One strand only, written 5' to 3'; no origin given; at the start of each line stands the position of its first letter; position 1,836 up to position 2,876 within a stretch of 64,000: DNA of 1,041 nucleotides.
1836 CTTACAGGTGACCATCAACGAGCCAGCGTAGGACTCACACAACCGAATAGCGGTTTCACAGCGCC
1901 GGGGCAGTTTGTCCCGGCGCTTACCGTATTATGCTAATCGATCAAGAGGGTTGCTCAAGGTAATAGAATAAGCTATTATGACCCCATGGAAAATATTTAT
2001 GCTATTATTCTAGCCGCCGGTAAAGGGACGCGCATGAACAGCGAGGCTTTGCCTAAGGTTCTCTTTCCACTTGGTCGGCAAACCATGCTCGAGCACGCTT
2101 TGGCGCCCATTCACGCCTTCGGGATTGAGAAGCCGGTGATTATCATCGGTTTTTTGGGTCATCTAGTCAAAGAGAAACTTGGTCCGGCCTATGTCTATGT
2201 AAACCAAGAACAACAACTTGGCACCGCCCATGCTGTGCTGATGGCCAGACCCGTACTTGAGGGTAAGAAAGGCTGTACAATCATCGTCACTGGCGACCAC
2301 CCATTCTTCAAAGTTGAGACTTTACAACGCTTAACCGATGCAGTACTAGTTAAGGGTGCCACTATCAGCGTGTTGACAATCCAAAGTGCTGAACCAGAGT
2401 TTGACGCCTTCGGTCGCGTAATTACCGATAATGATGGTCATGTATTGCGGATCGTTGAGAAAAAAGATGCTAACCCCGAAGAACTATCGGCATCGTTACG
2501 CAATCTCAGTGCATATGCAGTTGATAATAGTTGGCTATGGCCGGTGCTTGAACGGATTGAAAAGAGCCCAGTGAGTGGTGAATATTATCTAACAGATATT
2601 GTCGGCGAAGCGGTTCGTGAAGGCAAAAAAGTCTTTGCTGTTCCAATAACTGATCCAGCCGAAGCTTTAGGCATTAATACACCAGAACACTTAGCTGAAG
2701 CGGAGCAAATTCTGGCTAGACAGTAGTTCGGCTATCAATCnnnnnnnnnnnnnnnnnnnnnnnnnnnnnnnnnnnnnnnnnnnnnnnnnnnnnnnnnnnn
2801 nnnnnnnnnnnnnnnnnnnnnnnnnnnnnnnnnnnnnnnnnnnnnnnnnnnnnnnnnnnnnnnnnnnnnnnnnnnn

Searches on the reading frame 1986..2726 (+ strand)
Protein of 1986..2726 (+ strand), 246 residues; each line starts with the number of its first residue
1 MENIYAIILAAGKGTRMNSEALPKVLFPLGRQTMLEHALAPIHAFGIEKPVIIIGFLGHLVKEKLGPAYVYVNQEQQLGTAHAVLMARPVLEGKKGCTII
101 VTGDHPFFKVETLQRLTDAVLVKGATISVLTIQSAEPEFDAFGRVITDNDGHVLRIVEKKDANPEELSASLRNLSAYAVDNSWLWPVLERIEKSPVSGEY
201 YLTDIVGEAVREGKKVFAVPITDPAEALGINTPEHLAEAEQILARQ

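Call 55: find_encoding_contigs(protein=window:1986-2726:+, flank=10000, max_places=3)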
Protein window:1986-2726:+ (246 aa): 6 contigs read that carry it; 3 places shown.
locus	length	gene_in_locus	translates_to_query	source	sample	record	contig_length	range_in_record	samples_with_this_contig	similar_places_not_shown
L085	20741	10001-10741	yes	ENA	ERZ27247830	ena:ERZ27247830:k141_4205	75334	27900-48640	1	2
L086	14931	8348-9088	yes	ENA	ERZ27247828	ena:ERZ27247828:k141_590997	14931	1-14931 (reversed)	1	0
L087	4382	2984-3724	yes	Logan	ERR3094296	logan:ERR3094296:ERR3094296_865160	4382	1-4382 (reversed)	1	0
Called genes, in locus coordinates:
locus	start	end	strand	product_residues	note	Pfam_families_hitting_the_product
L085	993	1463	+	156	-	PF00961:LAGLIDADG_1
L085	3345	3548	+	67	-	-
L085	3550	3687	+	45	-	-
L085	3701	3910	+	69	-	-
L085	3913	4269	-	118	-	PF13601:HTH_34 (weak), PF03551:PadR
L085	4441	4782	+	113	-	-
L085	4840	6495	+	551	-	-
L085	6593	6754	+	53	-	-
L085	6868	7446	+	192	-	-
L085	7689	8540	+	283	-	PF01149:Fapy_DNA_glyco, PF06831:H2TH, PF06827:zf-FPG_IleRS (faint)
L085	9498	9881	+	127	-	-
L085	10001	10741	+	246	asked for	PF00483:NTP_transferase, PF01128:IspD (weak), PF12804:NTP_transf_3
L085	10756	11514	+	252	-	PF11967:RecO_N, PF02565:RecO_C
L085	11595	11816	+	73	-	-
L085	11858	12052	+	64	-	-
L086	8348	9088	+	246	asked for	PF00483:NTP_transferase, PF01128:IspD (weak), PF12804:NTP_transf_3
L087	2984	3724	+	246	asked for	PF00483:NTP_transferase, PF01128:IspD (weak), PF12804:NTP_transf_3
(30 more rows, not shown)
